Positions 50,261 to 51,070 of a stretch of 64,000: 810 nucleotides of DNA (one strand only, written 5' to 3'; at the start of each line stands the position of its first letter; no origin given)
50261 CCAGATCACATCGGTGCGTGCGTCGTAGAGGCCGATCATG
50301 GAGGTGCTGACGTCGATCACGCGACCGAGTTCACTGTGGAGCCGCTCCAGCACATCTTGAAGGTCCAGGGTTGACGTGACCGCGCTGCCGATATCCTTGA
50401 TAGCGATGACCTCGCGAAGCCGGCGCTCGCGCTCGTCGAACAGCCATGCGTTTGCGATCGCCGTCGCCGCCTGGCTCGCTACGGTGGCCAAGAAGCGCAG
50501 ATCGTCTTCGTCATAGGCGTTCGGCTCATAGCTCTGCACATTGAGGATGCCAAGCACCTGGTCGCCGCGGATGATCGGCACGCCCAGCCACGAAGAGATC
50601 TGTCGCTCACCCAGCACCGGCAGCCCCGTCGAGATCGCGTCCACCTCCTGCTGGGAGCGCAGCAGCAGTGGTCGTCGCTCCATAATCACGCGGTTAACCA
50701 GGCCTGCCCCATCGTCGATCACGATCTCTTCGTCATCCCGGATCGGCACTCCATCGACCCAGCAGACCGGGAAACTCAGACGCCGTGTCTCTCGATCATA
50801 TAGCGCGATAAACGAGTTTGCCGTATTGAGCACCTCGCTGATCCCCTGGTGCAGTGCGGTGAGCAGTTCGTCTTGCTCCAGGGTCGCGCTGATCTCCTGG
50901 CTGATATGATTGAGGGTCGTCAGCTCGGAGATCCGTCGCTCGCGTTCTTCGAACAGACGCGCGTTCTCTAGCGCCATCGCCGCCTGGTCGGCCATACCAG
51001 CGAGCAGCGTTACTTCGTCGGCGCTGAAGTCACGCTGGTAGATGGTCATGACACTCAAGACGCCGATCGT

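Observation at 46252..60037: Signalling operon centred on a 3381-aa histidine kinase with ~16 tandem GAF domains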

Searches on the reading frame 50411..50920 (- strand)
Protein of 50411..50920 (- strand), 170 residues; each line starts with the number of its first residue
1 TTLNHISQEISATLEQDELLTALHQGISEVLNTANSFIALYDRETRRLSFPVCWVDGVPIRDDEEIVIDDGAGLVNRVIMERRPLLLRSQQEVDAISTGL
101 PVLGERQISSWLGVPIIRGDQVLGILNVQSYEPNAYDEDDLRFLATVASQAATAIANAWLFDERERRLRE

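Call 45: search_solved_structures(query=A3, max_evalue=0.01, show_alignments=1)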
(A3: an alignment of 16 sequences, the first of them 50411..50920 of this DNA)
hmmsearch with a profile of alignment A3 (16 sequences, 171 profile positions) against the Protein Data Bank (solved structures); distinct sequences matched with E-value up to 0.01: 78 (the best 60 are shown).
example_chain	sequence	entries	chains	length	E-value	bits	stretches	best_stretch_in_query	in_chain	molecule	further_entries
1ykd_A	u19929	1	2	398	1.2e-29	106.4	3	10-132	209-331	adenylate cyclase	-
3lfv_A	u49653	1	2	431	1.2e-24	90.1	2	11-169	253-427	cGMP-specific 3',5'-cyclic phosphodiesterase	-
3mf0_A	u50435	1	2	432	1.3e-24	90.1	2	11-169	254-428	cGMP-specific 3',5'-cyclic phosphodiesterase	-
9lss_A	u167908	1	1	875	8.8e-24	87.3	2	11-168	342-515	cGMP-specific 3',5'-cyclic phosphodiesterase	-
3bjc_A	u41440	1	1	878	8.9e-24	87.3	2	11-168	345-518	cGMP-specific 3',5'-cyclic phosphodiesterase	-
3ci6_A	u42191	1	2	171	4.1e-22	81.9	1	1-159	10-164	Phosphoenolpyruvate-protein phosphotransferase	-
2y79_A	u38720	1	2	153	1.5e-21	80.1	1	15-165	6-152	REDOX SENSOR HISTIDINE KINASE RESPONSE REGULATOR DEVS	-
4ynr_A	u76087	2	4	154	5.7e-21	78.2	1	12-165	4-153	Redox sensor histidine kinase response regulator DevS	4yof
2y8h_A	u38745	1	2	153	6.1e-21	78.1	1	15-165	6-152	TWO COMPONENT SENSOR HISTIDINE KINASE DEVS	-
2w3d_A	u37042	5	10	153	1.2e-20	77.1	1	15-165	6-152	TWO COMPONENT SENSOR HISTIDINE KINASE DEVS (GAF FAMILY PROTEIN)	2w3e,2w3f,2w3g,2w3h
5w10_A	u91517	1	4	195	1.4e-20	76.8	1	6-158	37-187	cGMP-specific phosphodiesterase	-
2vzw_A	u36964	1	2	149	2.5e-20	76.1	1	16-165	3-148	PROBABLE HISTIDINE KINASE RESPONSE REGULATOR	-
3trc_A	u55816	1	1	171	7e-20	74.6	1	3-160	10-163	Phosphoenolpyruvate-protein phosphotransferase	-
4mcw_A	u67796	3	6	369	2.7e-18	69.5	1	3-164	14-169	Metal dependent phosphohydrolase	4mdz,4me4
8w26_A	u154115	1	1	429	2e-17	66.6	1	3-171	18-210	histidine kinase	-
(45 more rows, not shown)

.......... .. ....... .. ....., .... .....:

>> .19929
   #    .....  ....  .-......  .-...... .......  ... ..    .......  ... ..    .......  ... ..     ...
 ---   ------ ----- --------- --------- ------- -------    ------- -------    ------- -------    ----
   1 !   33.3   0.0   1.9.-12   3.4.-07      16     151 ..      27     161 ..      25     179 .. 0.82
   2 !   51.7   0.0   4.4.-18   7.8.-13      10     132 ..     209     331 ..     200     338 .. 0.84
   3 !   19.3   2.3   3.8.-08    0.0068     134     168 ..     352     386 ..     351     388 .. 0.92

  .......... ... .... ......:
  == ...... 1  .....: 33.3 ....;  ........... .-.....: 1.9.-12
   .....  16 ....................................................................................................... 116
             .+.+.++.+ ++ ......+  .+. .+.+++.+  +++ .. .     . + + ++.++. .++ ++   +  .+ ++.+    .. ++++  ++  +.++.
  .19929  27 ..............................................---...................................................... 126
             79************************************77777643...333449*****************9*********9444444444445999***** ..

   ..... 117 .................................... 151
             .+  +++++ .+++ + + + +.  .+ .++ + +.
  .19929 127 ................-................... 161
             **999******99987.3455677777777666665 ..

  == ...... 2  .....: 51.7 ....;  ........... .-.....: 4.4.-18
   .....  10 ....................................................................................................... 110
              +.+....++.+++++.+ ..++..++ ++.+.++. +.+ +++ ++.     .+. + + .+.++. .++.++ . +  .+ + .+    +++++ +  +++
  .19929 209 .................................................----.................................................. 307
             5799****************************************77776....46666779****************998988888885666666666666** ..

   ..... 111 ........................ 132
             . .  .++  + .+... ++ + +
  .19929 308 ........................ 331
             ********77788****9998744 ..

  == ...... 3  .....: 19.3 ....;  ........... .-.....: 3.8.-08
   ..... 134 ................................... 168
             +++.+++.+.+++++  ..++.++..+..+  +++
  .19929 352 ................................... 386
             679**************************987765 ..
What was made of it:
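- Closest known: Tandem GAF-A/GAF-B regulatory modules of cyanobacterial adenylyl cyclase CyaB2. Same: These are the best sequence match (1YKD, E 1.2e-29; call 45).
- Closest known: DevS/DosS-type GAF-GAF histidine kinases. Same: They appear among the sequence matches (E about 1e-21; call 45).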
